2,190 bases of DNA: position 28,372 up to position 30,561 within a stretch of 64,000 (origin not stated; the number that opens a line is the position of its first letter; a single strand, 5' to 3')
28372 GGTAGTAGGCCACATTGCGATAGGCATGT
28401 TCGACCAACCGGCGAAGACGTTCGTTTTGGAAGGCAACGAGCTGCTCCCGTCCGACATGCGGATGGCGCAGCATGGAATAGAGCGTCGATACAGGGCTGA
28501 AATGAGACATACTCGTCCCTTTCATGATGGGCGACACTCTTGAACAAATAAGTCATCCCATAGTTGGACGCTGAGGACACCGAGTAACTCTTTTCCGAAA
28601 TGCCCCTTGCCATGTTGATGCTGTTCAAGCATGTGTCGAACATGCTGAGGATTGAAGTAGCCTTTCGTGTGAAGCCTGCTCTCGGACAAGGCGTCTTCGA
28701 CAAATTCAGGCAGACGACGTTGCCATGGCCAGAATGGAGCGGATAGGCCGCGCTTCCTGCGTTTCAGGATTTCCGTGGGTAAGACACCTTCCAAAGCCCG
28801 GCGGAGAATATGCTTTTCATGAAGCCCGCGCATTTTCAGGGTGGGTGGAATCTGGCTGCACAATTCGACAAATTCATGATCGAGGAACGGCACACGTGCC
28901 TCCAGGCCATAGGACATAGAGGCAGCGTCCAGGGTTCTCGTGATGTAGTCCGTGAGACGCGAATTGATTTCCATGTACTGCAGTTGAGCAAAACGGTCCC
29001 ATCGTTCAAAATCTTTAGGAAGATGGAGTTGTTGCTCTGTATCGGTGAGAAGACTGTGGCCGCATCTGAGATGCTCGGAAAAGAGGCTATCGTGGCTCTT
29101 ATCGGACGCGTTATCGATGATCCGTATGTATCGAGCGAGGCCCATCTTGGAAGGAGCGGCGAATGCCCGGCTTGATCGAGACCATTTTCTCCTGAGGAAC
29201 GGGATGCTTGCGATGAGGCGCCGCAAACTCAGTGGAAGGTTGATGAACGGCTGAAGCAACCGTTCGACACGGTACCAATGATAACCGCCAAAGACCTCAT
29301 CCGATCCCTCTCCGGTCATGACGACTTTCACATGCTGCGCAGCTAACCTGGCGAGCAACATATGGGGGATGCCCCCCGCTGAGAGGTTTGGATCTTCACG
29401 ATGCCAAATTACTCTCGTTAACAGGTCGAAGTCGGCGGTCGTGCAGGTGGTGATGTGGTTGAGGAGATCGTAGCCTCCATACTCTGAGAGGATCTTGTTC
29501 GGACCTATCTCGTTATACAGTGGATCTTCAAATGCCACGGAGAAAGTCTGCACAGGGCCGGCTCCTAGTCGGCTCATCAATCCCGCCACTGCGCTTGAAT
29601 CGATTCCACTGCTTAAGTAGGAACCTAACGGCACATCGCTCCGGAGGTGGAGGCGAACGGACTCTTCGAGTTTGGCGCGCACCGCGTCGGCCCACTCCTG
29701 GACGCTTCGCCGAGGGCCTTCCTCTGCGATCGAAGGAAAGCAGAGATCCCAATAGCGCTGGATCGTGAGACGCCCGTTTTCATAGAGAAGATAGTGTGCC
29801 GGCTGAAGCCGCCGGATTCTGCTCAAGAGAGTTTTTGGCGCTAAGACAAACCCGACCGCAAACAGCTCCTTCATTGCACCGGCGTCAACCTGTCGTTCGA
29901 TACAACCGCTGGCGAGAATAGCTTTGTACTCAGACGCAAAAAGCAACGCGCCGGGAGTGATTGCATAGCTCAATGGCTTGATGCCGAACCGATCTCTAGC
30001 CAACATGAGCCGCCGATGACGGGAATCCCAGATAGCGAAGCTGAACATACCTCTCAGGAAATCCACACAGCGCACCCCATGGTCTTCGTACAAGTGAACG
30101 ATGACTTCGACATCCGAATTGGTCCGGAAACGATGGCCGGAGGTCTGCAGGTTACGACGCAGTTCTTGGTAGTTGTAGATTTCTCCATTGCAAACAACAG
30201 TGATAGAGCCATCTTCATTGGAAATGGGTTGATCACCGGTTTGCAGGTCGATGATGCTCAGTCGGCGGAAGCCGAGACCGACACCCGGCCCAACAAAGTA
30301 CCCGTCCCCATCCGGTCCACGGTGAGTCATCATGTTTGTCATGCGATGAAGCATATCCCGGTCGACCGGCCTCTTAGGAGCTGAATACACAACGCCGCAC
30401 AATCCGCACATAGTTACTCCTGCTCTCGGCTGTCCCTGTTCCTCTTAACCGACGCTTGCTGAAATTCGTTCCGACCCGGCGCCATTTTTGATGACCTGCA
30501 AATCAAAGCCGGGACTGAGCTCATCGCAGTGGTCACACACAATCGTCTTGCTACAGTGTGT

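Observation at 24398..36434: Ligase-rich block: three PaaK/CapK-like adenylating enzymes, AsnB-like, Mur-ligase-like, ATP-grasp and FemAB-like proteins in one operon with the head-group module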

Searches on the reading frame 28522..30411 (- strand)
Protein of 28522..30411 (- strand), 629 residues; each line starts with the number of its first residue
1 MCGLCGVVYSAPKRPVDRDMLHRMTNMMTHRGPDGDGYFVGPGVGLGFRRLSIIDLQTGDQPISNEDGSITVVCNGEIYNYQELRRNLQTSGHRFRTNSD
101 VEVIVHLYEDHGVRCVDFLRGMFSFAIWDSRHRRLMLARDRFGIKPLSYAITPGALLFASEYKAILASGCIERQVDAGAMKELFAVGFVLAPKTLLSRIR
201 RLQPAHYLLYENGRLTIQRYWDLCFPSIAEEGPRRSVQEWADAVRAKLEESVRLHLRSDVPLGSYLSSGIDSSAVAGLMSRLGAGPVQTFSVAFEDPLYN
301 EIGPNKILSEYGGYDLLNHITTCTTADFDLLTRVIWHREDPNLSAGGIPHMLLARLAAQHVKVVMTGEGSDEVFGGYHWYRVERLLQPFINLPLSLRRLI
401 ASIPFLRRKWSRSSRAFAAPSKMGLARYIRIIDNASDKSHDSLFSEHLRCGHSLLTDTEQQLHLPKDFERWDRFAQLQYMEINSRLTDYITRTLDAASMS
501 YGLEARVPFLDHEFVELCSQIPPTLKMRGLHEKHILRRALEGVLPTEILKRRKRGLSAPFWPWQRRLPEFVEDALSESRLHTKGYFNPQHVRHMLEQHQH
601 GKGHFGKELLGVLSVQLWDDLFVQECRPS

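Call 4: search_protein_families(library=pfam, proteins=[window:28522-30411:-], max_evalue=0.01)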
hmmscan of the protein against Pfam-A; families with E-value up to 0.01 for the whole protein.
window:28522-30411:- (629 aa): 4 families
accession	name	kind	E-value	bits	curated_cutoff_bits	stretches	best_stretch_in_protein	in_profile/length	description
PF00733.27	Asn_synthase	-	3.2e-92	310.3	21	1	244-619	2-353/354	Asparagine synthase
PF13537.11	GATase_7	-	3.7e-47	159.8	25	1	49-167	2-123/123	Glutamine amidotransferase domain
PF13522.11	GATase_6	-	3.9e-42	143.8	27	1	33-161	1-130/130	Glutamine amidotransferase domain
PF12481.13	DUF3700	-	0.005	16.8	27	1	116-171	126-181/228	Aluminium induced protein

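Call 5: search_protein_families(library=ncbifam, proteins=[window:28522-30411:-], max_evalue=0.01)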
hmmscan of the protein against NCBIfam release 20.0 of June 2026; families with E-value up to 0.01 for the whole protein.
window:28522-30411:- (629 aa): 9 families
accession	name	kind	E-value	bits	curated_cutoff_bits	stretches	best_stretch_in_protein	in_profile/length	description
TIGR03108.1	eps_aminotran_1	hypoth_equivalog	3.2e-156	521.6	816.9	1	1-614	1-620/628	XrtA/PEP-CTERM system amidotransferase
TIGR01536.1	asn_synth_AEB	equivalog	3.3e-141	471.8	267.1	1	2-555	1-516/517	asparagine synthase (glutamine-hydrolyzing)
TIGR03104.1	trio_amidotrans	equivalog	1.3e-116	390.2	570.1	2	1-381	1-384/589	N-acetylglutaminylglutamine amidotransferase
NF006949.0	PRK09431.1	equivalog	3e-94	316.5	499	3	1-168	1-168/554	asparagine synthase B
NF033535.1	lass_lactam_cya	exception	1.6e-73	248.4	525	2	1-373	1-375/668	lasso peptide isopeptide bond-forming cyclase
NF033561.1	macrolact_Ik_Al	subfamily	2.3e-14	52.9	300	2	500-618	436-554/561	albusnodin/ikarugamycin family macrolactam cyclase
TIGR01135.1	glmS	equivalog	3.7e-12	45.5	418.05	1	62-168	86-200/607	glutamine--fructose-6-phosphate transaminase (isomerizing)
TIGR01134.1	purF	equivalog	4.2e-12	46.2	350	1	60-181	84-215/432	amidophosphoribosyltransferase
NF001484.0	PRK00331.1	subfamily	1.2e-11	43.7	381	1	62-167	87-200/601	isomerizing glutamine--fructose-6-phosphate transaminase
